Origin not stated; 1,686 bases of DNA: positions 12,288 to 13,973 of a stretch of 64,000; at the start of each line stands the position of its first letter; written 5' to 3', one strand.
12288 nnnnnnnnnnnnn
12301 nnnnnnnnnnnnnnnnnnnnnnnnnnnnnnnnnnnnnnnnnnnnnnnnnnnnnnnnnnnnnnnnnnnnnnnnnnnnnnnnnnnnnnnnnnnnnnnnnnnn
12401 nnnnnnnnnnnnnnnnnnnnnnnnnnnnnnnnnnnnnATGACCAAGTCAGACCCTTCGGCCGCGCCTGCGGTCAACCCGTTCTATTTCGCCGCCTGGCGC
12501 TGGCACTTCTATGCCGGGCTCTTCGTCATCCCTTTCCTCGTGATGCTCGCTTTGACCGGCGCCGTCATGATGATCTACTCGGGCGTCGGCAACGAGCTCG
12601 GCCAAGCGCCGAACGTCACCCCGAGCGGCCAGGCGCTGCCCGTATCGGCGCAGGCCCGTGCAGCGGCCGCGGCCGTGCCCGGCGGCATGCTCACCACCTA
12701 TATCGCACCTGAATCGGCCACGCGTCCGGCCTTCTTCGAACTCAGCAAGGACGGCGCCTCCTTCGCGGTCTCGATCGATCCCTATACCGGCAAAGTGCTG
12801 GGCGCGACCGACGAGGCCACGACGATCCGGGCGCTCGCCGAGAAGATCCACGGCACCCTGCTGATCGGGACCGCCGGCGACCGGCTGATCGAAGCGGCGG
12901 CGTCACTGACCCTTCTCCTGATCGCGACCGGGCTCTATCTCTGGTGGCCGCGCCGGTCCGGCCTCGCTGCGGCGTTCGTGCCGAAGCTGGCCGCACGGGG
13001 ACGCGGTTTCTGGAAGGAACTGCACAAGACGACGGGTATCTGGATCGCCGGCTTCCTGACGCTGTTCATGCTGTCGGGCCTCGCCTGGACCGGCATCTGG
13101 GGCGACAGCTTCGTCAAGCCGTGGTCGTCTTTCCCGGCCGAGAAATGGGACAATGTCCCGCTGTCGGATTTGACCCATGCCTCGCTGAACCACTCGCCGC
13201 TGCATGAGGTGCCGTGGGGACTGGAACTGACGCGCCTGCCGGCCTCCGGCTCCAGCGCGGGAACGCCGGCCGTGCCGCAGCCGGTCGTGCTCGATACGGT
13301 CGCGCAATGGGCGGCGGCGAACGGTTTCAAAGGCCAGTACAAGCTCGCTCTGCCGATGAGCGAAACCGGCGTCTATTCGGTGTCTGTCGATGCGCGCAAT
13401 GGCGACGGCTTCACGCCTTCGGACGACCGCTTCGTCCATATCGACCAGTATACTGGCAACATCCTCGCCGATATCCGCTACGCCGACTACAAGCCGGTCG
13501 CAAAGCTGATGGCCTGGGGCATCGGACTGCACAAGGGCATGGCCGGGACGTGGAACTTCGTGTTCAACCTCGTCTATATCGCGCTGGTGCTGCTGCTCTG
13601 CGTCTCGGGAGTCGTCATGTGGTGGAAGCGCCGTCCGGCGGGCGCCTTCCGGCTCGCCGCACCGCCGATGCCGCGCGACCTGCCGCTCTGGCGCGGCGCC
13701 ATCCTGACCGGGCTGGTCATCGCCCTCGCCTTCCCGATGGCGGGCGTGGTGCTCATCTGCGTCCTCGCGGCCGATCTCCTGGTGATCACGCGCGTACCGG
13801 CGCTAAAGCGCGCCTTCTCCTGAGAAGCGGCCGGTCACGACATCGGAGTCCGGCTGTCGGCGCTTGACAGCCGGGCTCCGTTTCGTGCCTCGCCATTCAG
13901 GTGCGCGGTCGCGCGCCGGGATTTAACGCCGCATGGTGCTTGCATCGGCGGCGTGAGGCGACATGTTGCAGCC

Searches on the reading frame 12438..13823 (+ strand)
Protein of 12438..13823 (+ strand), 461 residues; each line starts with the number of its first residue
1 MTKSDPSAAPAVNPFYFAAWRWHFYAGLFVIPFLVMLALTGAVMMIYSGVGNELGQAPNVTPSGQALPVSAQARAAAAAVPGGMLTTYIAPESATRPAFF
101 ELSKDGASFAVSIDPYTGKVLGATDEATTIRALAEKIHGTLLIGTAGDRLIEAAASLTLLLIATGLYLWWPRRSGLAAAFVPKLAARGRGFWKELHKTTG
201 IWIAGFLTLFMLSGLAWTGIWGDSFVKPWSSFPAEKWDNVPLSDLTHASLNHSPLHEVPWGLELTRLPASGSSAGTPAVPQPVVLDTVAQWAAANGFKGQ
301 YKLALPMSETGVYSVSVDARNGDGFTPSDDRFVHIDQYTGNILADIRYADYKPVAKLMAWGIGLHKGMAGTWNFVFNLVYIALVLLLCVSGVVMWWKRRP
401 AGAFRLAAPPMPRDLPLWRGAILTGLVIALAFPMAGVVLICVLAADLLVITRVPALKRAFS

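Call 6: search_protein_families(library=ncbifam, proteins=[window:12438-13823:+])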
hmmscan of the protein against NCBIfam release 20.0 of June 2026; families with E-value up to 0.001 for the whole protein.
window:12438-13823:+ (461 aa): 0 families

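Call 7: search_protein_families(library=pfam, proteins=[window:12438-13823:+])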
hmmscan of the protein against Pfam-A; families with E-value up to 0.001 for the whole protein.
window:12438-13823:+ (461 aa): 3 families
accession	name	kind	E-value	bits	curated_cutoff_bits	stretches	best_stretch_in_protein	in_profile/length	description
PF03929.21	PepSY_TM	-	5.3e-58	197.6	28.8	1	20-398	1-295/295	PepSY-associated TM region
PF03413.25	PepSY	-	3.4e-10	40.5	24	0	308-344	28-58/60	Peptidase propeptide and YPEB domain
PF01292.26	Ni_hydr_CYTB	-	1.2e-05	25.6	30.1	0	157-212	110-160/179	Prokaryotic cytochrome b561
